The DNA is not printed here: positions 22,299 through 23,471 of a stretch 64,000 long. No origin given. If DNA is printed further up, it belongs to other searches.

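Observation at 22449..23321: Truncated, motif-degenerate LpdA-like flavoprotein wedged between metF and acsB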

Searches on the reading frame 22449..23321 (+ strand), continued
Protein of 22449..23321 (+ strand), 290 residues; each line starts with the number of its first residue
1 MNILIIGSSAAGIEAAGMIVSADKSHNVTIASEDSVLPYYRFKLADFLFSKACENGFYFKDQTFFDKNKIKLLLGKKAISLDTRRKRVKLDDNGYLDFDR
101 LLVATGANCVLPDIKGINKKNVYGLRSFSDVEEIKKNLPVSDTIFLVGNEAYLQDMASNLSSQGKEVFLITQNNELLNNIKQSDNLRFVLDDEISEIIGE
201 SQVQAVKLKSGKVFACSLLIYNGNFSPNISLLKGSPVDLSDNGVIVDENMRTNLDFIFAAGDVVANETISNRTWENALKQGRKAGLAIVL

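Call 84: find_encoding_contigs(protein=P0029, flank=8000, max_places=2)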
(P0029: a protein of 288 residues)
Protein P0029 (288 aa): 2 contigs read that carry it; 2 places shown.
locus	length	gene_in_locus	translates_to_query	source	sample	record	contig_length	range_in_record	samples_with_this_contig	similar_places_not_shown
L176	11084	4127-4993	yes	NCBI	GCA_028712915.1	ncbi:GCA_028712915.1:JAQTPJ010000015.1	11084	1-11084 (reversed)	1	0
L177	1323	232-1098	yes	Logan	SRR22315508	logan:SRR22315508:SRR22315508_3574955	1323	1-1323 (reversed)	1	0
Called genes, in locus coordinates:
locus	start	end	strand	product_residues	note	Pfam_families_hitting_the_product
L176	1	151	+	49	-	PF01245:Ribosomal_L19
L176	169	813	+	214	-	PF01351:RNase_HII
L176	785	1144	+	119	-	PF08378:NERD, PF02021:UPF0102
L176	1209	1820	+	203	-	PF04961:FTCD_C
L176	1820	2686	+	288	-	PF00763:THF_DHG_CYH, PF02882:THF_DHG_CYH_C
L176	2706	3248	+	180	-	-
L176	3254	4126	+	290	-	PF02219:MTHFR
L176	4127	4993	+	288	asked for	PF07992:Pyr_redox_2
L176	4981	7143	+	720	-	PF18537:CODH_A_N, PF03598:CdhC, PF19436:ACS_CODH_B_C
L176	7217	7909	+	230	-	PF13432:TPR_16 (faint), PF00515:TPR_1 (faint), PF07719:TPR_2 (faint), PF13181:TPR_8 (faint), PF13424:TPR_12 (weak), PF13428:TPR_14 (faint), PF13414:TPR_11 (faint), PF13431:TPR_17 (weak), +1 more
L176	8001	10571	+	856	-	PF02739:5_3_exonuc_N, PF01367:5_3_exonuc, PF22619:DNA_polI_exo1, PF00476:DNA_pol_A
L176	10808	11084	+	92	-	PF08323:Glyco_transf_5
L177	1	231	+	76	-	?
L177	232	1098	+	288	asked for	PF07992:Pyr_redox_2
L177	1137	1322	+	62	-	?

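Call 85: find_encoding_contigs(protein=P0039, flank=8000, max_places=2)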
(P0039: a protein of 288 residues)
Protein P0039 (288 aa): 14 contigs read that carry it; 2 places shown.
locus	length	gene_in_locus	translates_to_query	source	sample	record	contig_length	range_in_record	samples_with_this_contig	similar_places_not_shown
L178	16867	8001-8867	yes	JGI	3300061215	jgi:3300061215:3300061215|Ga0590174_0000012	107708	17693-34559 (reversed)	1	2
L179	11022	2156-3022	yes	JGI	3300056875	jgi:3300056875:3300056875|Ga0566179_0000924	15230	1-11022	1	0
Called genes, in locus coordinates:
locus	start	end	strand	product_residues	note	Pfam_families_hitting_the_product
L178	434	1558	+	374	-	PF01702:TGT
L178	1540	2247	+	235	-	PF01746:tRNA_m1G_MT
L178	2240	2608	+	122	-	PF01245:Ribosomal_L19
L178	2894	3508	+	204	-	PF01351:RNase_HII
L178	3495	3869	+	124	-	PF08378:NERD (weak), PF02021:UPF0102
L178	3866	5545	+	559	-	PF01268:FTHFS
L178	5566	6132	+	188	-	PF04961:FTCD_C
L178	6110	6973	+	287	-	PF00763:THF_DHG_CYH, PF02882:THF_DHG_CYH_C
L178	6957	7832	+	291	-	PF02219:MTHFR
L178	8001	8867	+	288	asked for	PF07992:Pyr_redox_2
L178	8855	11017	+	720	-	PF18537:CODH_A_N, PF03598:CdhC, PF19436:ACS_CODH_B_C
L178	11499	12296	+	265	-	PF13374:TPR_10 (faint), PF13424:TPR_12 (faint), PF07719:TPR_2 (faint), PF13174:TPR_6 (faint), PF13371:TPR_9 (faint), PF13414:TPR_11 (weak), PF00515:TPR_1 (weak), PF13181:TPR_8 (weak), +6 more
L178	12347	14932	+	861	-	PF02739:5_3_exonuc_N, PF01367:5_3_exonuc, PF00476:DNA_pol_A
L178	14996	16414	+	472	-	PF08323:Glyco_transf_5, PF00534:Glycos_transf_1, PF13692:Glyco_trans_1_4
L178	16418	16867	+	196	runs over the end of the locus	PF01121:CoaE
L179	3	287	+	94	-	PF04961:FTCD_C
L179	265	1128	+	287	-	PF00763:THF_DHG_CYH, PF02882:THF_DHG_CYH_C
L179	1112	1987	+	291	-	PF02219:MTHFR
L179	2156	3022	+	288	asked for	PF07992:Pyr_redox_2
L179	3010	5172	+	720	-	PF18537:CODH_A_N, PF03598:CdhC, PF19436:ACS_CODH_B_C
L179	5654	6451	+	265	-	PF13374:TPR_10 (faint), PF13424:TPR_12 (faint), PF07719:TPR_2 (faint), PF13174:TPR_6 (faint), PF13371:TPR_9 (faint), PF13414:TPR_11 (weak), PF00515:TPR_1 (weak), PF13181:TPR_8 (weak), +6 more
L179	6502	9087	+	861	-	PF02739:5_3_exonuc_N, PF01367:5_3_exonuc, PF00476:DNA_pol_A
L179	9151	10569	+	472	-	PF08323:Glyco_transf_5, PF00534:Glycos_transf_1, PF13692:Glyco_trans_1_4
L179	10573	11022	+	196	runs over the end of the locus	PF01121:CoaE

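Call 88: list_cluster_members(proteins=[P0001, P0003, P0039])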
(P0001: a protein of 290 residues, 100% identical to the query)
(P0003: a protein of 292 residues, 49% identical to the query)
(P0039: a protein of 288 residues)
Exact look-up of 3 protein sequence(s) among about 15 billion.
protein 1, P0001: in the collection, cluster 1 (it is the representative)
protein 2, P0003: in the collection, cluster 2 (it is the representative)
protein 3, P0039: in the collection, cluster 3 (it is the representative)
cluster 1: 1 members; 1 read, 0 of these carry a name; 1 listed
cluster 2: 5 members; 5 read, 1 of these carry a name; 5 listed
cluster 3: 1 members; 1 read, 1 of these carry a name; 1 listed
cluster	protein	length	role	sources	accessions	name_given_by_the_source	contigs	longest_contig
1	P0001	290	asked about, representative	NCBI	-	-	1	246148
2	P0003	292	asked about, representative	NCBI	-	-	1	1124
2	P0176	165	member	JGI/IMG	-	nitrite reductase (NADH) large subunit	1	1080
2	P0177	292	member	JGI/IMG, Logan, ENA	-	-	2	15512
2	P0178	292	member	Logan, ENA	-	-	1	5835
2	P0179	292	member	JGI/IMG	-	-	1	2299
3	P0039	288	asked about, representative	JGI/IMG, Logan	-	NAD(P)H-nitrite reductase large subunit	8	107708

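Call 90: search_protein_families(library=pfam, alignment_id=A6, max_evalue=0.0001)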
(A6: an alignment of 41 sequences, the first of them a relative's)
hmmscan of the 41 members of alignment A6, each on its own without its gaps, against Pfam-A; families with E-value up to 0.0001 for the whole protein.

A. member 1, P0001 (290 aa): 3 families
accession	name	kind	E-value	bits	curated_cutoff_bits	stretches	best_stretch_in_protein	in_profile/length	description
PF07992.20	Pyr_redox_2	-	7.3e-36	124.5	26.1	1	2-281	2-291/291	Pyridine nucleotide-disulphide oxidoreductase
PF00070.33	Pyr_redox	-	5e-05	24.2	22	0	2-56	1-54/82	Pyridine nucleotide-disulphide oxidoreductase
PF13738.12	Pyr_redox_3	-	5.9e-05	22.9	30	0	99-261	126-305/305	Pyridine nucleotide-disulphide oxidoreductase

B. families by the number of members that match (of 41 scanned): 5 families
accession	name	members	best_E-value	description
PF07992.20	Pyr_redox_2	41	1e-45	Pyridine nucleotide-disulphide oxidoreductase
PF13738.12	Pyr_redox_3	14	5.1e-09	Pyridine nucleotide-disulphide oxidoreductase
PF00070.33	Pyr_redox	5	1.8e-08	Pyridine nucleotide-disulphide oxidoreductase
PF00890.30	FAD_binding_2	1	2.3e-05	FAD binding domain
PF13241.12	NAD_binding_7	1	5e-05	Putative NAD(P)-binding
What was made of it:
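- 22887..22904 (+): Degenerate NAD(P)H dinucleotide motif VGNEAY (full-length relatives have GGGLIG or GAGIAG); a deletion of about 10-20 residues follows after beta-2. Only 5 of 41 short members hit PF00070 at E<=1e-4 (call 90).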

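Call 94: search_protein_families(library=pfam, proteins=[L094:3870-4622:+, L094:4626-6551:+, L094:6555-6995:+, L094:6995-8260:+, L131:6989-8254:+, L095:6911-8257:+], max_evalue=0.00001)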
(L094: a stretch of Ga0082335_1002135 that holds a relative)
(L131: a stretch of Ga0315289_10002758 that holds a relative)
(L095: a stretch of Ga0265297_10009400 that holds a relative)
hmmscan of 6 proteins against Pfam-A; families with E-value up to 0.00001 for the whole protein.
L094:3870-4622:+ (251 aa): 5 families
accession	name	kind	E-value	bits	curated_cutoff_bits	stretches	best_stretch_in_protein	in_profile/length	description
PF01656.29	CbiA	-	3.8e-16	59.6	25.4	1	4-224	3-116/125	CobQ/CobB/MinD/ParA nucleotide binding domain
PF13614.12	AAA_31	-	6.7e-11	42.9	27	1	6-70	8-69/177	AAA domain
PF10609.15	ParA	-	2.9e-09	37.2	27.1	0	5-37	9-41/246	NUBPL iron-transfer P-loop NTPase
PF00142.24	Fer4_NifH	-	1e-08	35.5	25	1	1-44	1-45/271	4Fe-4S iron sulfur cluster binding proteins, NifH/frxC family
PF02374.21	ArsA_ATPase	-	3.1e-08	33.6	24.3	1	3-43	4-44/305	Anion-transporting ATPase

L094:4626-6551:+ (642 aa): 1 family
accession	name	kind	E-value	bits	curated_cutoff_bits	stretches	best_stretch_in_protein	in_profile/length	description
PF03063.25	Prismane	-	2.3e-174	581.3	27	1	45-609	1-512/513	Prismane/CO dehydrogenase family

L094:6555-6995:+ (147 aa): 9 families
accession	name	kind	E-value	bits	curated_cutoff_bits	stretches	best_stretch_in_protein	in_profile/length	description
PF13247.11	Fer4_11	-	1.1e-13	51.7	26.2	1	55-143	6-99/100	4Fe-4S dicluster domain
PF12838.12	Fer4_7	-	4.2e-13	50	27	2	59-106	2-52/52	4Fe-4S dicluster domain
PF00037.32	Fer4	-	1e-10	41.4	21.1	1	85-108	1-24/24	4Fe-4S binding domain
PF12837.12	Fer4_6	-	1.8e-10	40.7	25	1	85-107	2-24/24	4Fe-4S binding domain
PF13237.11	Fer4_10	-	1.3e-08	35.1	25.5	0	56-103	6-53/53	4Fe-4S dicluster domain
PF13187.11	Fer4_9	-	1.4e-08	35.1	27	0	91-139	1-52/52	4Fe-4S dicluster domain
PF14697.11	Fer4_21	-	2e-08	34.7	35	0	59-107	8-57/59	4Fe-4S dicluster domain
PF12797.12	Fer4_2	-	1.3e-06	28.5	24.5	0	85-104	3-22/22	4Fe-4S binding domain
PF13484.11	Fer4_16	-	9e-06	26.8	30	0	91-114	1-24/66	4Fe-4S double cluster binding domain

L094:6995-8260:+ (422 aa): 5 families
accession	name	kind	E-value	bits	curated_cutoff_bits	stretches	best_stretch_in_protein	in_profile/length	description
PF07992.20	Pyr_redox_2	-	6e-56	190.4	26.1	1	3-299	2-291/291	Pyridine nucleotide-disulphide oxidoreductase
PF00070.33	Pyr_redox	-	5.1e-18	65.8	22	1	147-221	4-79/82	Pyridine nucleotide-disulphide oxidoreductase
PF18267.7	Rubredoxin_C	-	9.5e-11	42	25.9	1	320-386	3-69/70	Rubredoxin NAD+ reductase C-terminal domain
PF13738.12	Pyr_redox_3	-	1.3e-09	38.2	30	1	67-273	92-305/305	Pyridine nucleotide-disulphide oxidoreductase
PF00890.30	FAD_binding_2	-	8.4e-06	25.7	20.4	0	147-175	4-32/414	FAD binding domain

L131:6989-8254:+ (422 aa): 6 families
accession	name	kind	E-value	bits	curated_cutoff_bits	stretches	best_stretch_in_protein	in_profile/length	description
PF07992.20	Pyr_redox_2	-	5e-58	197.3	26.1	1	3-298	2-290/291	Pyridine nucleotide-disulphide oxidoreductase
PF00070.33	Pyr_redox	-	1.5e-15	57.9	22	1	145-221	2-79/82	Pyridine nucleotide-disulphide oxidoreductase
PF18267.7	Rubredoxin_C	-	1.5e-14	54.1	25.9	1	321-389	4-69/70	Rubredoxin NAD+ reductase C-terminal domain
PF13738.12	Pyr_redox_3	-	4.3e-13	49.6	30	1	63-273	88-305/305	Pyridine nucleotide-disulphide oxidoreductase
PF03486.20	HI0933_like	-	1.8e-07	31.3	50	0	145-181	3-39/244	HI0933-like protein Rossmann domain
PF01266.30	DAO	-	4.6e-07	30.1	27.9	0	145-172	2-29/353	FAD dependent oxidoreductase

L095:6911-8257:+ (449 aa): 4 families
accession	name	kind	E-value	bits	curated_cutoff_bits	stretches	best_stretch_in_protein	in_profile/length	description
PF07992.20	Pyr_redox_2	-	1.9e-55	188.8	26.1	1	29-325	2-291/291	Pyridine nucleotide-disulphide oxidoreductase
PF00070.33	Pyr_redox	-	1e-16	61.6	22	1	172-247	3-79/82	Pyridine nucleotide-disulphide oxidoreductase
PF13738.12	Pyr_redox_3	-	1.1e-12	48.3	30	1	89-299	88-305/305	Pyridine nucleotide-disulphide oxidoreductase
PF18267.7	Rubredoxin_C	-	1.2e-09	38.4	25.9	1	345-415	2-69/70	Rubredoxin NAD+ reductase C-terminal domain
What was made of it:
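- Checked: The missing domain is the Rubredoxin_C type (PF18267), as seen in the full-length relatives, not Pyr_redox_dim (call 94).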
